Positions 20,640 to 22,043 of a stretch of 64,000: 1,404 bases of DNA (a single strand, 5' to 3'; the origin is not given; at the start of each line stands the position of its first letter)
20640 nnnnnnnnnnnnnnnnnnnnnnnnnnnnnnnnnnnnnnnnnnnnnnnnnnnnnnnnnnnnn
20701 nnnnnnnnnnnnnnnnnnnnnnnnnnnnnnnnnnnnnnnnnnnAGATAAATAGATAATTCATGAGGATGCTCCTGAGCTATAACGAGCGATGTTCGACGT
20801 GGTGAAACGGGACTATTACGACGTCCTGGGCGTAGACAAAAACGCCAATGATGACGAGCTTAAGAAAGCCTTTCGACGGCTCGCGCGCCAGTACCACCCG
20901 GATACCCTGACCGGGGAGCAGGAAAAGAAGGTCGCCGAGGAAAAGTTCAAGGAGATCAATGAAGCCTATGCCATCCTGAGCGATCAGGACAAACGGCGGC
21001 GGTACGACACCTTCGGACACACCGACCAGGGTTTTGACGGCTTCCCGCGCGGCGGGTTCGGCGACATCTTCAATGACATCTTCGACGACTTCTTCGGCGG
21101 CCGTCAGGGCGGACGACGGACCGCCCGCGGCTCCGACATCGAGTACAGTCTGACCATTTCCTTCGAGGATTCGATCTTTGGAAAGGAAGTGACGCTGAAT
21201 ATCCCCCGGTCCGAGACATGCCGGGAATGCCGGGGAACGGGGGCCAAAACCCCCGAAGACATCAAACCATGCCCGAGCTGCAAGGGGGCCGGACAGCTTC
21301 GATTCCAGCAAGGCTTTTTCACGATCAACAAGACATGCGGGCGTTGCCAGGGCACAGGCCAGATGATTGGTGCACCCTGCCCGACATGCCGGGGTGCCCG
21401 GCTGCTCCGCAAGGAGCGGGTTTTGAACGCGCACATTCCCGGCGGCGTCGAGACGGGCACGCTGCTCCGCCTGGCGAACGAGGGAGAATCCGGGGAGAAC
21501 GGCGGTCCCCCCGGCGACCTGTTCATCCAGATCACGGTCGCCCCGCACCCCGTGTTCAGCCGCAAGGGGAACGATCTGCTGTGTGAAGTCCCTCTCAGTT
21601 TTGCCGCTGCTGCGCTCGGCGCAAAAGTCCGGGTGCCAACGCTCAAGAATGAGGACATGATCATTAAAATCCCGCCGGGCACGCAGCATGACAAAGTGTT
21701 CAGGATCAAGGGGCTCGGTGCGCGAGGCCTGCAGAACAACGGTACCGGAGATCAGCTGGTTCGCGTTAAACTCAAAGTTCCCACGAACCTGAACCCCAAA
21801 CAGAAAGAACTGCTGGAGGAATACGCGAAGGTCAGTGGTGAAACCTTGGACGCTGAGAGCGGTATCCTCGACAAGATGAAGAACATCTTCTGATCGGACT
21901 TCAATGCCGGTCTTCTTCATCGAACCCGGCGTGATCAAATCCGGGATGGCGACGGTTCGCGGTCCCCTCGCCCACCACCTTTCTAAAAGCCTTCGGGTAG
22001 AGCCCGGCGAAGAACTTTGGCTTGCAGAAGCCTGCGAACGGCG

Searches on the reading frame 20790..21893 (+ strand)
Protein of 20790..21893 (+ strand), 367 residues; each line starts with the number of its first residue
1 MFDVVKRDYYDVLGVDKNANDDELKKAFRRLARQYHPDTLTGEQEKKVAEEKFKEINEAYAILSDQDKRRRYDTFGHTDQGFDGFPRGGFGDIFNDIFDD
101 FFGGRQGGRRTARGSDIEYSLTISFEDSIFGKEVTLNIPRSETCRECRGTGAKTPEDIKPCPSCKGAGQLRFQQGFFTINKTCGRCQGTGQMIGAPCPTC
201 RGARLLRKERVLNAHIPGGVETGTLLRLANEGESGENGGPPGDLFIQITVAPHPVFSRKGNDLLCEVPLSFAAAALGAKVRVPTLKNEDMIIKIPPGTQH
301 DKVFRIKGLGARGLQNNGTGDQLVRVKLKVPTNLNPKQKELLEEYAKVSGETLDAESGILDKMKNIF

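Call 6: find_encoding_contigs(protein=window:20790-21893:+, flank=6000, max_places=10)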
Protein window:20790-21893:+ (367 aa): 23 contigs read that carry it; 10 places shown.
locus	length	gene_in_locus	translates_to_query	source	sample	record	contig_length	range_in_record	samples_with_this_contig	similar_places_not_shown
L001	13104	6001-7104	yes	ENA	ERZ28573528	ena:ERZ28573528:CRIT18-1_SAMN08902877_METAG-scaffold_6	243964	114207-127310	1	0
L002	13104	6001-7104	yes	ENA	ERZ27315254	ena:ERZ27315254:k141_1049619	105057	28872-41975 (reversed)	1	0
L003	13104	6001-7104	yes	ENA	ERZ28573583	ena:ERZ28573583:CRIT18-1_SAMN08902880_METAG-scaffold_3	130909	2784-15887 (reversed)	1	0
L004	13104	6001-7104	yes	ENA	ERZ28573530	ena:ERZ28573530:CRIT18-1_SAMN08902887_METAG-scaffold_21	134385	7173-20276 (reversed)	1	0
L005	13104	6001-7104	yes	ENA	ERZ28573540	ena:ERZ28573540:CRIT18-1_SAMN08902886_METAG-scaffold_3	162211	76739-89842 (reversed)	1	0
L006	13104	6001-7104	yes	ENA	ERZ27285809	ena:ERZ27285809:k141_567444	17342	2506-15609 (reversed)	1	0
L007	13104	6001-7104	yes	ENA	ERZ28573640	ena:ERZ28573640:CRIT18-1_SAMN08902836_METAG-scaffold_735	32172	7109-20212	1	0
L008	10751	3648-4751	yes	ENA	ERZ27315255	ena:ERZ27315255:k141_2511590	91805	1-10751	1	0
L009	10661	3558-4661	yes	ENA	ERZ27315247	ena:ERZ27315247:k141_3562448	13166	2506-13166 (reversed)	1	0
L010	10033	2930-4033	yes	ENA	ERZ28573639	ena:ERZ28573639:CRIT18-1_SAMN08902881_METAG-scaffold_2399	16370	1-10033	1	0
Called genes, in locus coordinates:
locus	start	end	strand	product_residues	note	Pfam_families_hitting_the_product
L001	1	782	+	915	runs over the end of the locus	PF00133:tRNA-synt_1, PF01406:tRNA-synt_1e (faint), PF09334:tRNA-synt_1g, PF13603:tRNA-synt_1_2 (faint), PF09334:tRNA-synt_1g, PF08264:Anticodon_1, PF10458:Val_tRNA-synt_C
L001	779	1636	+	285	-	PF02749:QRPTase_N, PF01729:QRPTase_C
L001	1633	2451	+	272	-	PF03099:BPL_LplA_LipB, PF02237:BPL_C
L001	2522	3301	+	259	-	PF03309:Pan_kinase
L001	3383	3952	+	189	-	PF01025:GrpE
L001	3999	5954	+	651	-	PF00012:HSP70, PF06723:MreB_Mbl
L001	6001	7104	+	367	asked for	PF00226:DnaJ, PF01556:DnaJ_C, PF15777:Anti-TRAP (faint), PF00684:DnaJ_CXXCXGXG, PF27439:DnaJ_C_2 (weak)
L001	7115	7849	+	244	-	PF04452:Methyltrans_RNA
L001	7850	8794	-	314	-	-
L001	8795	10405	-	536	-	PF01833:TIG (weak)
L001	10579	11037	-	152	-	PF14588:YjgF_endoribonc, PF01042:Ribonuc_L-PSP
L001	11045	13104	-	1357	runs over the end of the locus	PF00474:SSF, PF00672:HAMP, PF08447:PAS_3, PF00512:HisKA (weak), PF02518:HATPase_c, PF00072:Response_reg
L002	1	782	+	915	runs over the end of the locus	PF00133:tRNA-synt_1, PF01406:tRNA-synt_1e (faint), PF09334:tRNA-synt_1g, PF13603:tRNA-synt_1_2 (faint), PF09334:tRNA-synt_1g, PF08264:Anticodon_1, PF10458:Val_tRNA-synt_C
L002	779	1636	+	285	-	PF02749:QRPTase_N, PF01729:QRPTase_C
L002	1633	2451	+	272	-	PF03099:BPL_LplA_LipB, PF02237:BPL_C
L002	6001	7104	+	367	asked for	PF00226:DnaJ, PF01556:DnaJ_C, PF15777:Anti-TRAP (faint), PF00684:DnaJ_CXXCXGXG, PF27439:DnaJ_C_2 (weak)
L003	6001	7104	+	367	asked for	PF00226:DnaJ, PF01556:DnaJ_C, PF15777:Anti-TRAP (faint), PF00684:DnaJ_CXXCXGXG, PF27439:DnaJ_C_2 (weak)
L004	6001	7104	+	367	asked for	PF00226:DnaJ, PF01556:DnaJ_C, PF15777:Anti-TRAP (faint), PF00684:DnaJ_CXXCXGXG, PF27439:DnaJ_C_2 (weak)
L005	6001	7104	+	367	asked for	PF00226:DnaJ, PF01556:DnaJ_C, PF15777:Anti-TRAP (faint), PF00684:DnaJ_CXXCXGXG, PF27439:DnaJ_C_2 (weak)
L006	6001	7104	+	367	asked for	PF00226:DnaJ, PF01556:DnaJ_C, PF15777:Anti-TRAP (faint), PF00684:DnaJ_CXXCXGXG, PF27439:DnaJ_C_2 (weak)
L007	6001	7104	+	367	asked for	PF00226:DnaJ, PF01556:DnaJ_C, PF15777:Anti-TRAP (faint), PF00684:DnaJ_CXXCXGXG, PF27439:DnaJ_C_2 (weak)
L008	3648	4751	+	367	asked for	PF00226:DnaJ, PF01556:DnaJ_C, PF15777:Anti-TRAP (faint), PF00684:DnaJ_CXXCXGXG, PF27439:DnaJ_C_2 (weak)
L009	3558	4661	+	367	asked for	PF00226:DnaJ, PF01556:DnaJ_C, PF15777:Anti-TRAP (faint), PF00684:DnaJ_CXXCXGXG, PF27439:DnaJ_C_2 (weak)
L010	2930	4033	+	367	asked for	PF00226:DnaJ, PF01556:DnaJ_C, PF15777:Anti-TRAP (faint), PF00684:DnaJ_CXXCXGXG, PF27439:DnaJ_C_2 (weak)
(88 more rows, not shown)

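Call 17: find_related_loci(query=L001:3999-5954:+, collection=genome_contigs, flank=5000)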
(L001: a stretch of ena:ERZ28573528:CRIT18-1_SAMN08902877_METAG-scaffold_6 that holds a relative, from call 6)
Query L001:3999-5954:+ (651 aa) in genome_contigs; peptide patterns used: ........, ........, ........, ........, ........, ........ (x = any residue, [..] = any of these).
600 stretches matched a pattern (row limit reached: there are more); 565 encode a relative of the query (tblastn E <= 1e-3); the best 80 are kept; 80 distinct loci.
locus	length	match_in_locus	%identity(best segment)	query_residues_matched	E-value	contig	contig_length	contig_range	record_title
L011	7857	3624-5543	83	1-651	0e+0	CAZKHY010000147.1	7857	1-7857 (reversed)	MAG TPA_asm: uncultured Nitrospira sp. isolate SRP093762_co1_15 genome assembly, contig: NODE_5152_length_7857_cov_10.67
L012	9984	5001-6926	82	1-651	0e+0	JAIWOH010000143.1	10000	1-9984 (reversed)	MAG: Nitrospira sp. isolate W63 contig-93_104.8, whole genome shotgun sequence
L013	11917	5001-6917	81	1-651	0e+0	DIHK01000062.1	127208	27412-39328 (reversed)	MAG TPA_asm: Nitrospira sp. UBA5698 UBA5698_contig_548, whole genome shotgun sequence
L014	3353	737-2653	82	1-651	0e+0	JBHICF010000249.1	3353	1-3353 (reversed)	MAG: Nitrospiraceae bacterium isolate FS_1_bin.17 NODE_4393_length_3353_cov_6.897817, whole genome shotgun sequence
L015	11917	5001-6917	80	1-651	0e+0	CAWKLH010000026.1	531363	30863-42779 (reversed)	MAG: Nitrospirota bacterium isolate MFD04651.bin.1.135 genome assembly, contig: contig_6980, whole genome shotgun sequen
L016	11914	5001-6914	80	1-651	0e+0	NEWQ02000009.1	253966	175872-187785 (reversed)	MAG: Nitrospira sp. CG24D Nitrospira_sp_RSF21_CG24_D_9, whole genome shotgun sequence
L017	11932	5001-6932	82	1-651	0e+0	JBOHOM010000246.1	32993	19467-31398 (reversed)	MAG: Nitrospiraceae bacterium isolate M3-S_metawrap_bin.98 k127_2061984, whole genome shotgun sequence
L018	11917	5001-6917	81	1-651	0e+0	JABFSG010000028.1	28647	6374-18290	MAG: Nitrospiraceae bacterium isolate WB-IL-04 seq_702, whole genome shotgun sequence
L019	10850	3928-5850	80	1-651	0e+0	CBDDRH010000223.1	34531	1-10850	uncultured bacterium isolate s14_5 genome assembly, contig: k141_906440, whole genome shotgun sequence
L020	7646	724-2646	79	1-651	0e+0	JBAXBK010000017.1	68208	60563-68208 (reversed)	MAG: Nitrospira sp. isolate ELA165 MAG165_17, whole genome shotgun sequence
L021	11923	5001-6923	80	1-651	0e+0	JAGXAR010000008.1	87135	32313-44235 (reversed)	MAG: Nitrospirae bacterium isolate REEB81 contig-150_188, whole genome shotgun sequence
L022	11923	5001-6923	79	1-651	0e+0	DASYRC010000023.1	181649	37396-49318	MAG TPA_asm: Nitrospiraceae bacterium isolate SMAG_U4501 k141_2138507, whole genome shotgun sequence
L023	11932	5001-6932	78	1-651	0e+0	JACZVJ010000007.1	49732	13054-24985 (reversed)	MAG: Nitrospinota bacterium isolate B18T1B5 B18T1B5_NODE340, whole genome shotgun sequence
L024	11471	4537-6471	77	1-651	0e+0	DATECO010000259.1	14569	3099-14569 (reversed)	MAG TPA_asm: Nitrospiria bacterium isolate SMAG_U8274 k141_2850171, whole genome shotgun sequence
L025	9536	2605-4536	75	1-651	0e+0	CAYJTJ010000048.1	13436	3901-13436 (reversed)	MAG TPA_asm: uncultured Nitrospirota bacterium isolate ERP125453_co1_269 genome assembly, contig: NODE_4968_length_13436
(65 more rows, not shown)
